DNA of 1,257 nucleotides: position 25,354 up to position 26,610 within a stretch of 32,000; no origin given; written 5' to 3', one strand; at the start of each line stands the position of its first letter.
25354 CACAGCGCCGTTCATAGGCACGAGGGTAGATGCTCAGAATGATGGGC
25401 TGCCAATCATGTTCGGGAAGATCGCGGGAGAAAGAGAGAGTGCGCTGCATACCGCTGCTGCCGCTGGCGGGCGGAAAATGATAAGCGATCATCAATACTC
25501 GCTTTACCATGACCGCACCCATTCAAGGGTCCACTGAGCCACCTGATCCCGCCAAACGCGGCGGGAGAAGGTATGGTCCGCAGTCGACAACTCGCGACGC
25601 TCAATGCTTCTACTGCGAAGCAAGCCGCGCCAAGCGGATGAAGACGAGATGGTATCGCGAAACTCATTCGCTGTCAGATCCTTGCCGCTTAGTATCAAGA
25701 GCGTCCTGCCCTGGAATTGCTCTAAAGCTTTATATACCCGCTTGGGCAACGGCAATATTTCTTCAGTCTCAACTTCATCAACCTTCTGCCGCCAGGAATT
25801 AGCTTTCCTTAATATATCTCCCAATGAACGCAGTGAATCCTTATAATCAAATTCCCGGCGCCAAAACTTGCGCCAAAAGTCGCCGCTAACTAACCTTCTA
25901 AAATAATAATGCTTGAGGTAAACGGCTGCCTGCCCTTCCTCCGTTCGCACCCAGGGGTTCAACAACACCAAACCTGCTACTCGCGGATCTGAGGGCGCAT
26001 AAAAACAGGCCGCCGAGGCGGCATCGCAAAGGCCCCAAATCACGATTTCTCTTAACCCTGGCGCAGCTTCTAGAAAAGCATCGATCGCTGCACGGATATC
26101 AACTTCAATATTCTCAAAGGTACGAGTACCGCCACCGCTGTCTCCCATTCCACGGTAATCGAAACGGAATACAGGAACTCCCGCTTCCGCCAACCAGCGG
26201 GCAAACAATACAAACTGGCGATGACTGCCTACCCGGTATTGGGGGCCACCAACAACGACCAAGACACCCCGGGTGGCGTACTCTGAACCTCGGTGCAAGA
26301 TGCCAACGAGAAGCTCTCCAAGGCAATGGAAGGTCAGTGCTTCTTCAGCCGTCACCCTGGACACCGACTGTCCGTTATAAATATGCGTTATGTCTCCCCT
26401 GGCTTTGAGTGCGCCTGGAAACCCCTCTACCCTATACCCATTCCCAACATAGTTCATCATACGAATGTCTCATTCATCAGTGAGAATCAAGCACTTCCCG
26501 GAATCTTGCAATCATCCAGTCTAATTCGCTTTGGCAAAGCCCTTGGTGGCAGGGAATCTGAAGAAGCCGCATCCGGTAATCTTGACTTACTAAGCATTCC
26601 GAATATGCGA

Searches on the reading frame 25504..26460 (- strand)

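Call 10: search_protein_families(library=pfam, proteins=[window:25504-26460:-], max_evalue=0.01)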
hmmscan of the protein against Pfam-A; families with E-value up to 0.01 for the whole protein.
window:25504-26460:- (318 aa): 3 families
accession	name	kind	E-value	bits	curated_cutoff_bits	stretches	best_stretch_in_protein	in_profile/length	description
PF12146.15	Hydrolase_4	-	3.2e-09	36.9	27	1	81-177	18-117/239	Serine aminopeptidase, S33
PF12697.13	Abhydrolase_6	-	2.4e-08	35.3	26.3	1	85-266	20-181/217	Alpha/beta hydrolase family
PF00561.26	Abhydrolase_1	-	4e-08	33.7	25.8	1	66-183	3-122/245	alpha/beta hydrolase fold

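Call 12: search_protein_families(library=ncbifam, proteins=[window:25504-26460:-], max_evalue=0.00001)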
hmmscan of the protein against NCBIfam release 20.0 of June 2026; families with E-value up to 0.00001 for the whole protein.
window:25504-26460:- (318 aa): 3 families
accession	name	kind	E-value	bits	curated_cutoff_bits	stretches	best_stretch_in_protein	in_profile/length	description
TIGR03100.1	hydr1_PEP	hypoth_equivalog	2.9e-129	430.2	168.45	1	38-316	1-273/274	hydrolase 1, exosortase A system-associated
NF058544.1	IVPilMotSglTMyx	equivalog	4.3e-09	36.5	300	1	50-170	20-138/210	type IV pili motility protein SglT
TIGR03101.1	hydr2_PEP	hypoth_equivalog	3.4e-06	26.8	202.75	1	80-172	42-135/266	hydrolase 2, exosortase A system-associated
